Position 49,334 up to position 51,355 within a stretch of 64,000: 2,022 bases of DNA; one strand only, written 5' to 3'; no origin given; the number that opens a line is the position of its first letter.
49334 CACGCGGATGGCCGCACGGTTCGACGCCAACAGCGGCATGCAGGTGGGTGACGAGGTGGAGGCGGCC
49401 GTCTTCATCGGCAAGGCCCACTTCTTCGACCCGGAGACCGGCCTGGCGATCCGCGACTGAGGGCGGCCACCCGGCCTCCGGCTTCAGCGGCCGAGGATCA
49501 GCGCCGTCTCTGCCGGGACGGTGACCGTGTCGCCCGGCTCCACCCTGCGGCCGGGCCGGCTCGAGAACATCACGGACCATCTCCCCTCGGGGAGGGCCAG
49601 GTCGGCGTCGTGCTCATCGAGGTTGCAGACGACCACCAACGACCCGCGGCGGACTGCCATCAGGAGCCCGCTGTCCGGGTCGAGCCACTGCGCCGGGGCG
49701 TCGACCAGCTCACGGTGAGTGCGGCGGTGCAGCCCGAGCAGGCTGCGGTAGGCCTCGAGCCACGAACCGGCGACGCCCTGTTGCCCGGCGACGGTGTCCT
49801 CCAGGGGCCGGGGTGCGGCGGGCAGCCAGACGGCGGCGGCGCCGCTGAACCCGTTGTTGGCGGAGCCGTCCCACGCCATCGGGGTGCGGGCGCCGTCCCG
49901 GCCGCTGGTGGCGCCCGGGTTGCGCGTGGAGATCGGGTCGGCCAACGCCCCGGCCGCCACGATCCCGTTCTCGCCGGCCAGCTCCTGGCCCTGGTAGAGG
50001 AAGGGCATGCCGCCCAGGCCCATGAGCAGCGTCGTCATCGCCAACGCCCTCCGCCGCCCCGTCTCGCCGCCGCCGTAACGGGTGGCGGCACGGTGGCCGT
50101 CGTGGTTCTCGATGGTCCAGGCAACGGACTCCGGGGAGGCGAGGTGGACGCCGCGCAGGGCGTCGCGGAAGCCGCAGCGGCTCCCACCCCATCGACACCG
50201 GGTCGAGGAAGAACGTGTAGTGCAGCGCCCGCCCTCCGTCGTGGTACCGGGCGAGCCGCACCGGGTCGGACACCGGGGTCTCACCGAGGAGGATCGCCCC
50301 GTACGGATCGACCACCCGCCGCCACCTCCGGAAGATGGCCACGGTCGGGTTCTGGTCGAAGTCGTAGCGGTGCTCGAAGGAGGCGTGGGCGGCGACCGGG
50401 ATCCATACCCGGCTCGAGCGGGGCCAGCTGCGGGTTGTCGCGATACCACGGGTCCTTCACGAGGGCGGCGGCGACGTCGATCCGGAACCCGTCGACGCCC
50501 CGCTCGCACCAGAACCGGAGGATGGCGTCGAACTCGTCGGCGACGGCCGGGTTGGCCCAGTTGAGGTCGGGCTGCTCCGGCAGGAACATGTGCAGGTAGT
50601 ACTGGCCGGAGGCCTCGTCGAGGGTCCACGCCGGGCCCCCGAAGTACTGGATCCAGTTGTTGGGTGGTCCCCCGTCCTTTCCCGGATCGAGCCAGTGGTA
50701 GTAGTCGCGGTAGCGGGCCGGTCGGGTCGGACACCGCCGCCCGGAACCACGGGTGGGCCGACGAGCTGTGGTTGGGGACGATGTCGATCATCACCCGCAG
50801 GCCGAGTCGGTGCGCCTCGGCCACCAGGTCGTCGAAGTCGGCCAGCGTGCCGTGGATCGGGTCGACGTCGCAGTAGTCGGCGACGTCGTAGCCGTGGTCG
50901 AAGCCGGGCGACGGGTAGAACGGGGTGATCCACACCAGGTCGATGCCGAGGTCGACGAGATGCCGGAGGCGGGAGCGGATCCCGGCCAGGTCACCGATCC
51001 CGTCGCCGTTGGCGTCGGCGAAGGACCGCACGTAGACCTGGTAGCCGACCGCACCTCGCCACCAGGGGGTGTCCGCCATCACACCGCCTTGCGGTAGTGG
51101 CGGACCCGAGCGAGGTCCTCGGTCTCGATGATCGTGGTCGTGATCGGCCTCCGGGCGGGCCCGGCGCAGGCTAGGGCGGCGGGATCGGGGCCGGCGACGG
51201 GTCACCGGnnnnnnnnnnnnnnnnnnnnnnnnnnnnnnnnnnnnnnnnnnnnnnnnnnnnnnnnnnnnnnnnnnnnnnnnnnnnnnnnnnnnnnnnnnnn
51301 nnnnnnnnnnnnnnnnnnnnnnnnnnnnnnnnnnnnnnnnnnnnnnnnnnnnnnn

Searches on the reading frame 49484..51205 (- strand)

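Call 12: search_protein_families(library=pfam, proteins=[window:49484-51205:-], max_evalue=0.001)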
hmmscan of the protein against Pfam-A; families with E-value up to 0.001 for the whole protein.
window:49484-51205:- (573 aa): 1 family
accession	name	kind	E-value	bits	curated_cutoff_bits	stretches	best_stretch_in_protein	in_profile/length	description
PF00128.31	Alpha-amylase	-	3.3e-57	195.1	22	2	56-160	1-105/446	Alpha amylase, catalytic domain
